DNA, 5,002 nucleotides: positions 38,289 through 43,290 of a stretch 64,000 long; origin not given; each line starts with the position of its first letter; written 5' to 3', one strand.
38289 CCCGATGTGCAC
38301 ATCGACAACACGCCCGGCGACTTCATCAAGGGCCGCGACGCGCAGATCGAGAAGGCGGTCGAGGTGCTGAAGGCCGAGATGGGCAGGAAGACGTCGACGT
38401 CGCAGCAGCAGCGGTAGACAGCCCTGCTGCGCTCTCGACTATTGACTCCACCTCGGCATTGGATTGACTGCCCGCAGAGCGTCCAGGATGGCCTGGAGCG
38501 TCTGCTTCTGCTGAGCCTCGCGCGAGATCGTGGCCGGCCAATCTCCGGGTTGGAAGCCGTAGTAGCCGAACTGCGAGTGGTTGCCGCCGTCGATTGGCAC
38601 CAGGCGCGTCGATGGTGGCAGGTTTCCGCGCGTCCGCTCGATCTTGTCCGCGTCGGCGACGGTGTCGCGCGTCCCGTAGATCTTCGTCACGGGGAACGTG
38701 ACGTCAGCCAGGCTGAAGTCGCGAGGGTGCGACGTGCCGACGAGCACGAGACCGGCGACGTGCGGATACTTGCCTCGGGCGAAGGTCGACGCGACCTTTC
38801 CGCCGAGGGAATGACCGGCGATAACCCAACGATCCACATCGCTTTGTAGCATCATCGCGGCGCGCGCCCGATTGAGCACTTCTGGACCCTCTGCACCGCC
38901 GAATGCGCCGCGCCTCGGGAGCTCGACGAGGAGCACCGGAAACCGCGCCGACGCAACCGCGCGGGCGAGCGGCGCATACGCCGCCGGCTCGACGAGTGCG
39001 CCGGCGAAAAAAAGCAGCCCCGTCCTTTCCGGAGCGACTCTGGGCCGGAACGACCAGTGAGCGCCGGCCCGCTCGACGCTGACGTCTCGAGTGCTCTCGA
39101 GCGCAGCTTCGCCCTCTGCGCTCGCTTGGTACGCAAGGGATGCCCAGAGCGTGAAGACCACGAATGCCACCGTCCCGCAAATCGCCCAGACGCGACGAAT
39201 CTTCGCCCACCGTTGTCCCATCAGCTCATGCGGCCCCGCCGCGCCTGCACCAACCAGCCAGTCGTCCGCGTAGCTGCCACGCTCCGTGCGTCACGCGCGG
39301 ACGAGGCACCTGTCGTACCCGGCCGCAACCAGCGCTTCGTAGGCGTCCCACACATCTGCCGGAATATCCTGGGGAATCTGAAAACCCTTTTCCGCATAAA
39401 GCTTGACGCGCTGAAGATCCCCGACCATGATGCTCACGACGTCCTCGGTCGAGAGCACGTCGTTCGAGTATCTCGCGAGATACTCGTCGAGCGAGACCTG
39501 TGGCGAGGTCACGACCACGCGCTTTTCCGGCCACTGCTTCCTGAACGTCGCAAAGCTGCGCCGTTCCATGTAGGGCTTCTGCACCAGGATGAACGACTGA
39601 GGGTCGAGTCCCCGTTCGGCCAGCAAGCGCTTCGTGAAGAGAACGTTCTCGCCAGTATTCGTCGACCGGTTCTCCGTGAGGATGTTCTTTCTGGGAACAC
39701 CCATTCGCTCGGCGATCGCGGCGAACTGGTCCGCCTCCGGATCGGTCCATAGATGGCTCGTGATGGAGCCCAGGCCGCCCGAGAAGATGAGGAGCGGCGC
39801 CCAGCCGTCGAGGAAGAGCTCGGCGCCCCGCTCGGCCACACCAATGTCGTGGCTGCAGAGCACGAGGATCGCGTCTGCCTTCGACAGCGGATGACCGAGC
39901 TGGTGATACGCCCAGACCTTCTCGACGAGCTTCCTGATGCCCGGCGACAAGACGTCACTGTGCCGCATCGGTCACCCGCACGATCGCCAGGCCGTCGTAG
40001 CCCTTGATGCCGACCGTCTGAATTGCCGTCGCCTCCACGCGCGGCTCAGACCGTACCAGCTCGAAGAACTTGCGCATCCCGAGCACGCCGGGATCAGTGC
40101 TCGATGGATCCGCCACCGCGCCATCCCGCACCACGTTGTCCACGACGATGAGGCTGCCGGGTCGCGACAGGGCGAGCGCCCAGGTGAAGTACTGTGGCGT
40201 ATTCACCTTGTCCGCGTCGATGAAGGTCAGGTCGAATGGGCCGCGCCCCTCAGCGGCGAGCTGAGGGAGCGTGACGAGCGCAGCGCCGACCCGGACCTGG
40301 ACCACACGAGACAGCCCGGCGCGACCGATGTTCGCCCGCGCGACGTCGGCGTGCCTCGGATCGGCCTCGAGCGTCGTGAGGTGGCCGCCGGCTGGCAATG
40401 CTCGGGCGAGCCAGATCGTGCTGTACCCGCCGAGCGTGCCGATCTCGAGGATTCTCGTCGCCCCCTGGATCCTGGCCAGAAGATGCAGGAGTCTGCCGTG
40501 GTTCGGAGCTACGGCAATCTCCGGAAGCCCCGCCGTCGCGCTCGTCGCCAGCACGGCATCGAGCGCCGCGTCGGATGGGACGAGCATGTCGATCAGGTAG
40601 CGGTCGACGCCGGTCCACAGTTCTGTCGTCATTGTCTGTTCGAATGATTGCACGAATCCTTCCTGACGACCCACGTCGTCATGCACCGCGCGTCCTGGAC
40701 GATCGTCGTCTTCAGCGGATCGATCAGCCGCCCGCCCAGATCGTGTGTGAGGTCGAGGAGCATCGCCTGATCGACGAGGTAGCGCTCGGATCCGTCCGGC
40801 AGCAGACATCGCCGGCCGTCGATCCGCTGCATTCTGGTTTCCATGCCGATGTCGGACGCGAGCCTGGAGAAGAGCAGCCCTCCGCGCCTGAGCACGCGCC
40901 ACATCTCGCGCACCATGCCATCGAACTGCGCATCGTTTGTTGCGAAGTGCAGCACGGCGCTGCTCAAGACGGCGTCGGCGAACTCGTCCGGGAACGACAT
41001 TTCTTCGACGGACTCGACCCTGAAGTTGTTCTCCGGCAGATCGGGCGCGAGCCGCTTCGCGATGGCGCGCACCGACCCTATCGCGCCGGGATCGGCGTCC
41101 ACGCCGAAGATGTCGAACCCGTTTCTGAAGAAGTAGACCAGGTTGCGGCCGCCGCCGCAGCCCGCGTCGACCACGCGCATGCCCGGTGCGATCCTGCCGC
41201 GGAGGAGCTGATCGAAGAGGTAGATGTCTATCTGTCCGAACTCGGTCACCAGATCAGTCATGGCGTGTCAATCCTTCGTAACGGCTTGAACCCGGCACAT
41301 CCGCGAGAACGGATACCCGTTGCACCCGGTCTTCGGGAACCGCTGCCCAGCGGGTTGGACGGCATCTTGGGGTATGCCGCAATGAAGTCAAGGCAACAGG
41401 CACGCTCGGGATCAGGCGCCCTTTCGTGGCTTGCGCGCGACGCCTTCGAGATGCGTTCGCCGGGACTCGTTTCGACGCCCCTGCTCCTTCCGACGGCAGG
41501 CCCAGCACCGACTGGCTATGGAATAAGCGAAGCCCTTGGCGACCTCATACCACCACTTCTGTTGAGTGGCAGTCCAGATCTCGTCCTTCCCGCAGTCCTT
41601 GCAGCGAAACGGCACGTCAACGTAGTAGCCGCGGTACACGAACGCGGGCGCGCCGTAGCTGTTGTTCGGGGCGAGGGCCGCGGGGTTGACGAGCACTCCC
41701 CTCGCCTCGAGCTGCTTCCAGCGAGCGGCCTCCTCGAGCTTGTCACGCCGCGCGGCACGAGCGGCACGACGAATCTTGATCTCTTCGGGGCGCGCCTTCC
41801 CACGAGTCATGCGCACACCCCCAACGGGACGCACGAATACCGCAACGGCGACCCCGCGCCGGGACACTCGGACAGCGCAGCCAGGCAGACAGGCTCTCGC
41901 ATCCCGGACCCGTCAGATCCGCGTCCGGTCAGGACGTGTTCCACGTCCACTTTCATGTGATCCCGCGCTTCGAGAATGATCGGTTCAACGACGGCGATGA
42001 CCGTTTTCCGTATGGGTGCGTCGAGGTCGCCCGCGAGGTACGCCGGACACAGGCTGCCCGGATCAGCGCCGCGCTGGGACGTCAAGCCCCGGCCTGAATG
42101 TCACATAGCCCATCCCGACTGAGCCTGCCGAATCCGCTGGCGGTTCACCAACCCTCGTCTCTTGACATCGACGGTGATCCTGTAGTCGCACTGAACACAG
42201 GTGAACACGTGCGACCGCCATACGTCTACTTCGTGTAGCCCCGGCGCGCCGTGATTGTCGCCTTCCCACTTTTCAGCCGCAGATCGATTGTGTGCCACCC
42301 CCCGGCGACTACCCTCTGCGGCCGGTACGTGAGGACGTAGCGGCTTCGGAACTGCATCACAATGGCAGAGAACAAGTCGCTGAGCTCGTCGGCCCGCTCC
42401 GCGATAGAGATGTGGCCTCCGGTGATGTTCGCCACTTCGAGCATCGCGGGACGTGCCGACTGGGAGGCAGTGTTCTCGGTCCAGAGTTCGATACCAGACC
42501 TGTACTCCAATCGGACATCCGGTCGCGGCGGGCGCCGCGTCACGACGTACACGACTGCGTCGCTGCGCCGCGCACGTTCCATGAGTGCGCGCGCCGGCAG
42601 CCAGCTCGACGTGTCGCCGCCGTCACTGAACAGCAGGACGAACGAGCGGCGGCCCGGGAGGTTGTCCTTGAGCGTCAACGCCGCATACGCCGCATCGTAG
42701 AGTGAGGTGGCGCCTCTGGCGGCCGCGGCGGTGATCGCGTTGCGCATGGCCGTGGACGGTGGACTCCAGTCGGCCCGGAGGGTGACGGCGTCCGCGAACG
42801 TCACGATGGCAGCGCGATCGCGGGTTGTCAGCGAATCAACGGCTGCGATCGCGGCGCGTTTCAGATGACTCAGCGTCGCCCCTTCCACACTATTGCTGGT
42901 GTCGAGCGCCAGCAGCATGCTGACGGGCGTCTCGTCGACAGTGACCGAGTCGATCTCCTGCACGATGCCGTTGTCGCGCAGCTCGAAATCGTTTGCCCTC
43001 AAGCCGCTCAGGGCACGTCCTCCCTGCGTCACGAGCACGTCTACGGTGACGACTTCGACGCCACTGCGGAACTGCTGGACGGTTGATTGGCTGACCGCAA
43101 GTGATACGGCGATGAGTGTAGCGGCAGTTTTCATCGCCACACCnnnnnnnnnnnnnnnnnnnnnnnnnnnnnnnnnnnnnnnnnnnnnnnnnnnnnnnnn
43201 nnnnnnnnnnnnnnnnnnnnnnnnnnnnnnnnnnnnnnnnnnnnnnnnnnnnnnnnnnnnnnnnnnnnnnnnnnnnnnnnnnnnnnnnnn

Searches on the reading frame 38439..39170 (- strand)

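Call 84: search_protein_families(library=pfam, proteins=[window:38439-39170:-], max_evalue=0.001)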
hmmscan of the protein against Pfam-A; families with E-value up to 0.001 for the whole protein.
window:38439-39170:- (243 aa): 6 families
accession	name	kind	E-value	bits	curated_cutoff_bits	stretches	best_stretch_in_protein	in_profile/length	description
PF12695.13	Abhydrolase_5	-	1.9e-39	135.5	27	1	52-221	2-163/164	Alpha/beta hydrolase family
PF20408.4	Abhydrolase_11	-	1e-08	35.6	27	1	109-199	72-166/193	Alpha/beta hydrolase domain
PF00561.26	Abhydrolase_1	-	3.8e-06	27.2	25.8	1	104-149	60-103/245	alpha/beta hydrolase fold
PF12146.15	Hydrolase_4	-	1.7e-05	24.7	27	0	114-146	77-109/239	Serine aminopeptidase, S33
PF00975.26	Thioesterase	-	0.00053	20.7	26.4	1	54-149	5-105/226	Thioesterase domain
PF12697.13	Abhydrolase_6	-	0.001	20.3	26.3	1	56-169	5-117/217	Alpha/beta hydrolase family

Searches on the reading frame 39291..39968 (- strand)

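Call 84: search_protein_families(library=pfam, proteins=[window:39291-39968:-], max_evalue=0.001)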
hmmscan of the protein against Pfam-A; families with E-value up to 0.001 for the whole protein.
window:39291-39968:- (225 aa): 1 family
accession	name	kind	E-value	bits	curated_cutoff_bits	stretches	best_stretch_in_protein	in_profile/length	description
PF02698.23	DUF218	-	7e-20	71.7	27.6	1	32-162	1-130/133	DUF218 domain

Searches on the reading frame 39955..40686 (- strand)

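Call 84: search_protein_families(library=pfam, proteins=[window:39955-40686:-], max_evalue=0.001)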
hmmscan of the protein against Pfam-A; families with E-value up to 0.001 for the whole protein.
window:39955-40686:- (243 aa): 3 families
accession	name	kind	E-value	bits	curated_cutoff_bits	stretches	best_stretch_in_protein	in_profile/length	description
PF01596.23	Methyltransf_3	-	1.3e-38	132.8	22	1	48-223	17-193/204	O-methyltransferase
PF13578.12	Methyltransf_24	-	6.7e-16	59.5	26.3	1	80-185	1-105/105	Methyltransferase domain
PF01135.25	PCMT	-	6.1e-06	26.6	20.3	1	62-170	61-162/210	Protein-L-isoaspartate(D-aspartate) O-methyltransferase (PCMT)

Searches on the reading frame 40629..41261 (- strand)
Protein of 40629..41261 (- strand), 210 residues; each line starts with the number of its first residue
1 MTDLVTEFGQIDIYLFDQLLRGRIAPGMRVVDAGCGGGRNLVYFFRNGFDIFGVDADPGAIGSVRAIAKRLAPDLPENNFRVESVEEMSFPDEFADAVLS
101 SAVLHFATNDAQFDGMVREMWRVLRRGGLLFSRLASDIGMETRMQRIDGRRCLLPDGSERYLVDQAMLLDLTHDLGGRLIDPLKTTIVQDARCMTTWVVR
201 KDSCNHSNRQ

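Call 84: search_protein_families(library=pfam, proteins=[window:40629-41261:-], max_evalue=0.001)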
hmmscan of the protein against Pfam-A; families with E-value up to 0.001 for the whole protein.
window:40629-41261:- (210 aa): 6 families
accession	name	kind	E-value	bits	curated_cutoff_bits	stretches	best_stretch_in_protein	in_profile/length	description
PF08241.18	Methyltransf_11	-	8e-19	68.5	21.2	1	31-131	1-94/95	Methyltransferase domain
PF13649.12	Methyltransf_25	-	3.2e-16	60.2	27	1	30-128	1-97/97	Methyltransferase domain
PF13847.12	Methyltransf_31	-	1.2e-11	44.9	27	1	26-135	3-112/145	Methyltransferase domain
PF08242.18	Methyltransf_12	-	3.1e-10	41.1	30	1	31-130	1-98/98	Methyltransferase domain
PF13489.12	Methyltransf_23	-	2.3e-09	37.7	27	1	22-147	18-132/164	Methyltransferase domain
PF03848.20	TehB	-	6.5e-08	32.7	20.4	1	28-128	32-128/193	Tellurite resistance protein TehB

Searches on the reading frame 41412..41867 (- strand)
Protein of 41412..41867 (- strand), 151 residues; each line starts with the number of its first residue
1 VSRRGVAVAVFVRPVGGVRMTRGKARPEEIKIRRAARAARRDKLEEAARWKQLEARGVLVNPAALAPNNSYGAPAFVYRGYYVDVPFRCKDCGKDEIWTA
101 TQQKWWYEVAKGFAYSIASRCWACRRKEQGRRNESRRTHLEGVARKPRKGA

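Call 85: search_protein_families(library=pfam, proteins=[window:41412-41867:-], max_evalue=0.001)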
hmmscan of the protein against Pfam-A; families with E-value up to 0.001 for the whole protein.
window:41412-41867:- (151 aa): 1 family
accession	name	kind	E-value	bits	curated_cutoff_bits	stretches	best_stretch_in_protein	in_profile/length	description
PF13451.12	zf_Tbcl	-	4.2e-13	49.5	24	1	84-132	2-47/48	Probable treble clef domain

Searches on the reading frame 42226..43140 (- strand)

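Call 85: search_protein_families(library=pfam, proteins=[window:42226-43140:-], max_evalue=0.001)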
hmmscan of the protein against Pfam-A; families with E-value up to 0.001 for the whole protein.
window:42226-43140:- (304 aa): 3 families
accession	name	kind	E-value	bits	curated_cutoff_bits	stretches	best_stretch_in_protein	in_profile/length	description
PF13519.12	VWA_2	-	3.8e-11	44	27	1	75-174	1-106/107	von Willebrand factor type A domain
PF00092.34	VWA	-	4.8e-08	33.9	23.8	1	77-201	4-138/174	von Willebrand factor type A domain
PF05762.20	VWA_CoxE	-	1.4e-05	25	26.4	1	70-200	54-185/222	VWA domain containing CoxE-like protein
